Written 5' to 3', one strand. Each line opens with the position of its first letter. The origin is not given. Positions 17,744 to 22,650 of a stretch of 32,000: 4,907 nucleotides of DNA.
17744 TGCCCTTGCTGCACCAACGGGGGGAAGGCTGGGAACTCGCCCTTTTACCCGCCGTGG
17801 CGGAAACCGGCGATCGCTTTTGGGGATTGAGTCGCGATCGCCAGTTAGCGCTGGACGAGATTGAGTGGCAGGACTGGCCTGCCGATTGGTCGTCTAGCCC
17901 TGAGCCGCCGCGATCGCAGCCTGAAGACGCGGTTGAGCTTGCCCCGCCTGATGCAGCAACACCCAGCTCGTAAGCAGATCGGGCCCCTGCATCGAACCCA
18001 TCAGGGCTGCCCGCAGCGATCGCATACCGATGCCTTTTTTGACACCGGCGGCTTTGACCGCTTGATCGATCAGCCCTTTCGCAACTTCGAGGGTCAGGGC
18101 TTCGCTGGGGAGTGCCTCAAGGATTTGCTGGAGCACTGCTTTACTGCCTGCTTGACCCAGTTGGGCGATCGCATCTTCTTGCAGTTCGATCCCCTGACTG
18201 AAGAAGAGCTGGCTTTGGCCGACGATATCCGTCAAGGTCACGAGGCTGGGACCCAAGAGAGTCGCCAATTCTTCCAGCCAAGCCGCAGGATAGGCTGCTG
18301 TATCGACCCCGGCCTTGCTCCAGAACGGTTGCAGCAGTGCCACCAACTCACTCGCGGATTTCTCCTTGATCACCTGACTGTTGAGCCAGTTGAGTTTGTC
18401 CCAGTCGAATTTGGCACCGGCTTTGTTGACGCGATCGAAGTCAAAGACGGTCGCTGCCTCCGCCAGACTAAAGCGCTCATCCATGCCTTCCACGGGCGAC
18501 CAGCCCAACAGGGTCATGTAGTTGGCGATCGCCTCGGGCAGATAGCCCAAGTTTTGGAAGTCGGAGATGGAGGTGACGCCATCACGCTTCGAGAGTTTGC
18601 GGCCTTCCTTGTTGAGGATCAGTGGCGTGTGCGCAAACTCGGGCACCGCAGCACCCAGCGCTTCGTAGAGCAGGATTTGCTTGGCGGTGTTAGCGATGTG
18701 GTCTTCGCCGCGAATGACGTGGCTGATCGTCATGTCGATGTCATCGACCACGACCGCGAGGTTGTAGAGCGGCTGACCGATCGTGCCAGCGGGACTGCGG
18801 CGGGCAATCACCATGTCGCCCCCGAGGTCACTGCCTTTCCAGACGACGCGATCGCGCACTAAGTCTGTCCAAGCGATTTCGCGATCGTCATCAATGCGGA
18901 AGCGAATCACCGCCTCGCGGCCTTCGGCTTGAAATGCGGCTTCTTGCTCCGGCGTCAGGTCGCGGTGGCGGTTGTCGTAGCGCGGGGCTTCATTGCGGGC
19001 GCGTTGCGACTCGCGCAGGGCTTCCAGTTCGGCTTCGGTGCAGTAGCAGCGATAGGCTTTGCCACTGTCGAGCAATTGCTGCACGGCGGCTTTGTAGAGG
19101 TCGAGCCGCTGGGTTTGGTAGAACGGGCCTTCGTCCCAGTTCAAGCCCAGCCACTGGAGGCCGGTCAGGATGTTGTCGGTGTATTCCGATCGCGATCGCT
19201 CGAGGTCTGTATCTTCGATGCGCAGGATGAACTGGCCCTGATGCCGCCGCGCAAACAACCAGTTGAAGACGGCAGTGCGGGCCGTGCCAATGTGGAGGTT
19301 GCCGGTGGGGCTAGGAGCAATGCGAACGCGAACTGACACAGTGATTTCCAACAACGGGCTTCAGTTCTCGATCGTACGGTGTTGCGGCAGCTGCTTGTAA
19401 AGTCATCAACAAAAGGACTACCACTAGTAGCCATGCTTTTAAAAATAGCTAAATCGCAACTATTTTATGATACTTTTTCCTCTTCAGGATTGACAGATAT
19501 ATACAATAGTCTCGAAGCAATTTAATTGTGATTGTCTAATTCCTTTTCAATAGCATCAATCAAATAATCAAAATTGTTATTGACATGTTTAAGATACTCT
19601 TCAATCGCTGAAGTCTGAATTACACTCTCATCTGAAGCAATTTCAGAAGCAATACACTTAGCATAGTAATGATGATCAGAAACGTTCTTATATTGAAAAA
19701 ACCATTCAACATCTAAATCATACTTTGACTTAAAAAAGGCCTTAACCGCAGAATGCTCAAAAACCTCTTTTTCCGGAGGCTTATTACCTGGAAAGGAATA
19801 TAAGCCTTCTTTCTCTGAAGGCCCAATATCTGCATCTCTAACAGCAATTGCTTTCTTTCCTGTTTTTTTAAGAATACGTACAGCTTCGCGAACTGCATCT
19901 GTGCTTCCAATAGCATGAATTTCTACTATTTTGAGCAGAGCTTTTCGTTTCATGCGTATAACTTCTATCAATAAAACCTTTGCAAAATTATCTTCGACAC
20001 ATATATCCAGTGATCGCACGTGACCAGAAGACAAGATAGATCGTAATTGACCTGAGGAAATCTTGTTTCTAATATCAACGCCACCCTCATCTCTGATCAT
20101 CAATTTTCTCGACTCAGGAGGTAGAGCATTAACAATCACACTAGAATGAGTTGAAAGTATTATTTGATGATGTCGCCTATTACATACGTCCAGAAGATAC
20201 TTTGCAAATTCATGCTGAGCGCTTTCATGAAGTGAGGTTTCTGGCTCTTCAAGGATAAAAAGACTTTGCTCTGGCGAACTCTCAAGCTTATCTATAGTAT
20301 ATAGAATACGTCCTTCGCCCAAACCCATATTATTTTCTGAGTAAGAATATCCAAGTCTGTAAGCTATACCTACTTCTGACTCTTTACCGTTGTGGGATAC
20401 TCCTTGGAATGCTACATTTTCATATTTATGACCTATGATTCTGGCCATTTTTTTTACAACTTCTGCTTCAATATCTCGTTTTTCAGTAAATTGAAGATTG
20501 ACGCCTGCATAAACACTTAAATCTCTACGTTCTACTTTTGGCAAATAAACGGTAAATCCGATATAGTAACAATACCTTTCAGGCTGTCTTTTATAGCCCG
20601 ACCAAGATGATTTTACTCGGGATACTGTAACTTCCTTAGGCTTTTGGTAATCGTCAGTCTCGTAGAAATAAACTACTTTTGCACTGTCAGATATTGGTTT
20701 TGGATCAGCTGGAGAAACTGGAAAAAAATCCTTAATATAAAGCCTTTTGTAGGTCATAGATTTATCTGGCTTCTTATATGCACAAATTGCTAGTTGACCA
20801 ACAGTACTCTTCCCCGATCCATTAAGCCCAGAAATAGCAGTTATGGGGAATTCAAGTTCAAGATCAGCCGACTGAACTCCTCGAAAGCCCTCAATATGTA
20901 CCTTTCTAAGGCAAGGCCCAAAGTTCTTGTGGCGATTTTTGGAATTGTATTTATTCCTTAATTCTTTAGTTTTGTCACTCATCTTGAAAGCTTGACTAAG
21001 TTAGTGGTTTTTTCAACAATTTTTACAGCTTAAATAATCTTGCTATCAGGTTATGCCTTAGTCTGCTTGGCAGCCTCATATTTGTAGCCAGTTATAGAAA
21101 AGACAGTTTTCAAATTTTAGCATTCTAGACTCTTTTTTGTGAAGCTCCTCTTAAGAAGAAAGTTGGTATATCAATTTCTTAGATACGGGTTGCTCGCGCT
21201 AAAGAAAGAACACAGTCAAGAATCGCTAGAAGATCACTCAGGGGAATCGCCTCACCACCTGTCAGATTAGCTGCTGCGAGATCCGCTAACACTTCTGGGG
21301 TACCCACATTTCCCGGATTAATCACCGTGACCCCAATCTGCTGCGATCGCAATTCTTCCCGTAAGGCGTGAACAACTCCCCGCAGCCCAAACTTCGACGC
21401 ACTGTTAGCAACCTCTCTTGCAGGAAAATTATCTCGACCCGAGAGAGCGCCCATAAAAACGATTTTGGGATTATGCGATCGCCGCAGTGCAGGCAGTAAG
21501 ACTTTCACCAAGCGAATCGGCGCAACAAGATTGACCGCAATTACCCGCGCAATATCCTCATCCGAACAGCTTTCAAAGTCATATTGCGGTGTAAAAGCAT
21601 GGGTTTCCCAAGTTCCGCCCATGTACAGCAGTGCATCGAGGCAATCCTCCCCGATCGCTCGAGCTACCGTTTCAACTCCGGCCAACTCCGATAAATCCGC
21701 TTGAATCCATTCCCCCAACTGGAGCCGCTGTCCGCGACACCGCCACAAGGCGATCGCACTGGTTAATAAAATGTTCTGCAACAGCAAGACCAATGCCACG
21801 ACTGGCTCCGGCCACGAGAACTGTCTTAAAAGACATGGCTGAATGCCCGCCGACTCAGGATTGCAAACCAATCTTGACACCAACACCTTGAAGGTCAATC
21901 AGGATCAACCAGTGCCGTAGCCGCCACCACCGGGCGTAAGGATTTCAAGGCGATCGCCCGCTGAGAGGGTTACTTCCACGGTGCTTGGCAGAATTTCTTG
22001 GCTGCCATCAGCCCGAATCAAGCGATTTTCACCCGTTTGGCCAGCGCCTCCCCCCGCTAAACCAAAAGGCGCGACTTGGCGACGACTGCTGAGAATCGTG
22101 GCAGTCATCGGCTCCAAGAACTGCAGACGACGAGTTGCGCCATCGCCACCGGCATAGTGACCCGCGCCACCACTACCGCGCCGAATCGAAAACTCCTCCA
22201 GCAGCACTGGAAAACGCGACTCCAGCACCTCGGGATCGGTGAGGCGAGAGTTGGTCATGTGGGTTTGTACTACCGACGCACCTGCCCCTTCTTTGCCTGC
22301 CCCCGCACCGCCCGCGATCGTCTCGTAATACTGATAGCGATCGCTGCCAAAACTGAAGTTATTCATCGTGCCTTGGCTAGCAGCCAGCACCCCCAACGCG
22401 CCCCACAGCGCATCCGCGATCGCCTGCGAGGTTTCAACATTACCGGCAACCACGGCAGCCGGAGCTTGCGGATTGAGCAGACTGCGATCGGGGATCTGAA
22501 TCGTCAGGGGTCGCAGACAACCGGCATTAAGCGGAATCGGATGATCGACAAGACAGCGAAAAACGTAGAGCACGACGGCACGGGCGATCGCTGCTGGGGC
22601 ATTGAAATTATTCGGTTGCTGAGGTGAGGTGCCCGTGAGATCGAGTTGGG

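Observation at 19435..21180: Single-gene, HIP1-free, AT-rich insertion wedged between a decaying SDR gene and gltX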

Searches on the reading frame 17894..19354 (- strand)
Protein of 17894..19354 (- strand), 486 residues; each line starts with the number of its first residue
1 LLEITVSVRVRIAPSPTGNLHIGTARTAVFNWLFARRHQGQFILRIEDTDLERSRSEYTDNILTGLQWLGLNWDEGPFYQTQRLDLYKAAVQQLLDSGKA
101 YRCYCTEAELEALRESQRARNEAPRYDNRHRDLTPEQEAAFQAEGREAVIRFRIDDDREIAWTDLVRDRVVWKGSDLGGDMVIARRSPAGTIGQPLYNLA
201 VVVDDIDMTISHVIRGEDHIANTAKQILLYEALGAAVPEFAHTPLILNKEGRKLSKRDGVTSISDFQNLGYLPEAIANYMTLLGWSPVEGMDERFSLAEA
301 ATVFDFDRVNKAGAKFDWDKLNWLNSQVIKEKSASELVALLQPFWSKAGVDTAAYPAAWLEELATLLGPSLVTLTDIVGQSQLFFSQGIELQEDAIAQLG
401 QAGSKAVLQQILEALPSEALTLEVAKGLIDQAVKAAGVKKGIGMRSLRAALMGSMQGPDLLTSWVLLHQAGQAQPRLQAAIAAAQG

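Call 5: search_protein_families(library=pfam, proteins=[window:17894-19354:-], max_evalue=0.01)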
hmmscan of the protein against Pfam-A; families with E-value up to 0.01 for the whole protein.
window:17894-19354:- (486 aa): 2 families
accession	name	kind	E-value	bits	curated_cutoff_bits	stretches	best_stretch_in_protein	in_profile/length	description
PF00749.27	tRNA-synt_1c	-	8.4e-101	337.4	23.4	1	8-323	2-314/314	tRNA synthetases class I (E and Q), catalytic domain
PF19269.4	Anticodon_2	-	1.2e-16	61.8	23.6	1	336-468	1-129/141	Anticodon binding domain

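Call 8: find_encoding_contigs(protein=window:17894-19354:-, flank=10000, max_places=10)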
Protein window:17894-19354:- (486 aa): no gene with exactly this product is on record in the collection.

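Call 9: find_related_loci(query=window:17894-19354:-, collection=genome_contigs, flank=10000)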
Query window:17894-19354:- (486 aa) in genome_contigs; peptide patterns used: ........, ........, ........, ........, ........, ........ (x = any residue, [..] = any of these).
600 stretches matched a pattern (row limit reached: there are more); 560 encode a relative of the query (tblastn E <= 1e-3); the best 80 are kept; 80 distinct loci.
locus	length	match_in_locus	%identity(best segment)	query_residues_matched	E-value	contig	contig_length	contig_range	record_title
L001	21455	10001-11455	68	2-485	0e+0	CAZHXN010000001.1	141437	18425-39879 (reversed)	MAG TPA_asm: uncultured bacterium isolate binchicken_co135_196 genome assembly, contig: NODE_270_length_141437_cov_3.851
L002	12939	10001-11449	66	2-481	0e+0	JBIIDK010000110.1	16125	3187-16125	MAG: Planktothrix sp. isolate ME2000-08-17pf_3300042335_group1_bin17 Rohwer_bin1249_scaffold_2677_c1, whole genome shotg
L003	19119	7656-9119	68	5-481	0e+0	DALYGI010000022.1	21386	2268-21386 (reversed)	MAG TPA_asm: Prochlorotrichaceae cyanobacterium CTOTU29312 NODE_54_length_21386_cov_7.286719, whole genome shotgun seque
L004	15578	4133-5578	66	2-481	0e+0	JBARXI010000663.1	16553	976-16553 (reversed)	MAG: Microcoleaceae cyanobacterium isolate MFD12174_ilm_asm_bin4 k127_17333, whole genome shotgun sequence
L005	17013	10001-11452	68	5-485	0e+0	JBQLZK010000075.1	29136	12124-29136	MAG: Thainema sp. isolate MCC5402 contig_75, whole genome shotgun sequence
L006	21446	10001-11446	66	3-482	0e+0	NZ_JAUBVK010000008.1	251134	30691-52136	Microcoleus sp. ARI1-B5 strain ARI1_B5 NODE_13_length_251134_cov_40.260403, whole genome shotgun sequence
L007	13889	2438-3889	66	2-481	0e+0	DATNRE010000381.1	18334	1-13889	MAG TPA_asm: Candidatus Obscuribacterales bacterium isolate SMAG_U16525 k141_1012411, whole genome shotgun sequence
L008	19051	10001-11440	69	6-485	0e+0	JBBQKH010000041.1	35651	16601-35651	MAG: Cyanobacteriota bacterium isolate Co_metawrap_621 Cmw_621_k141_2012671_length_35651_cov_33.9963, whole genome shotg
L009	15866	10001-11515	65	3-485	0e+0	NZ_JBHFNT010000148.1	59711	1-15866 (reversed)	Floridaenema evergladense BLCC-F167 bin1.fa-148, whole genome shotgun sequence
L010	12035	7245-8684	67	6-481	0e+0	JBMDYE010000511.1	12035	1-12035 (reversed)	MAG: Planktothrix sp. isolate FCentRs1_7 FCentRs1_contig511, whole genome shotgun sequence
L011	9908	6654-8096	66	3-481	0e+0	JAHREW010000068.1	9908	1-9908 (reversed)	MAG: Microcoleus sp. CAWBG506 NZ_CAWBG506_scaffold_68, whole genome shotgun sequence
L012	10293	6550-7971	68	7-481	0e+0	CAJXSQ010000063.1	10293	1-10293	MAG TPA_asm: uncultured Synechococcus sp. isolate SRR4030076_bin.54_MetaBAT_v2.12.1_MAG genome assembly, contig: NODE_19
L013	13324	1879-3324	65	3-482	0e+0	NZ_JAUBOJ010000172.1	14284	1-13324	Microcoleus sp. herbarium12 NODE_178_length_14284_cov_28.786282, whole genome shotgun sequence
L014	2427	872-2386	64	3-485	0e+0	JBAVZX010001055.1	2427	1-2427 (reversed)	MAG: Phormidium sp. isolate MFD04603_ilm_asm_bin3 k127_96802, whole genome shotgun sequence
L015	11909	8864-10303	68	6-486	0e+0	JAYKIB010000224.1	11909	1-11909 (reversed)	MAG: Prochlorothrix sp. isolate 315547 NODE_12748937, whole genome shotgun sequence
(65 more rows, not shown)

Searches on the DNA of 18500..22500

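Call 66: search_rna_families(source=window, start=18500, end=22500, threshold=evalue, max_evalue=1)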
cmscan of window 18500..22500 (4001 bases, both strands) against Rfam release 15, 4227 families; matches with E-value up to 1: 0.
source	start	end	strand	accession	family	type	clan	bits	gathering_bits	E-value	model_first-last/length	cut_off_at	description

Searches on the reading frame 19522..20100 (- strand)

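Call 13: search_protein_families(library=ncbifam, proteins=[window:19522-20100:-], max_evalue=1)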
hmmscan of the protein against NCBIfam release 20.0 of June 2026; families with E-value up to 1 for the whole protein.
window:19522-20100:- (192 aa): 1 family
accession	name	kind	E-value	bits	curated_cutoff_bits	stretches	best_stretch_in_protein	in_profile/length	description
NF005290.0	PRK06813.1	equivalog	0.17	10.9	286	0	151-189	82-117/346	homoserine dehydrogenase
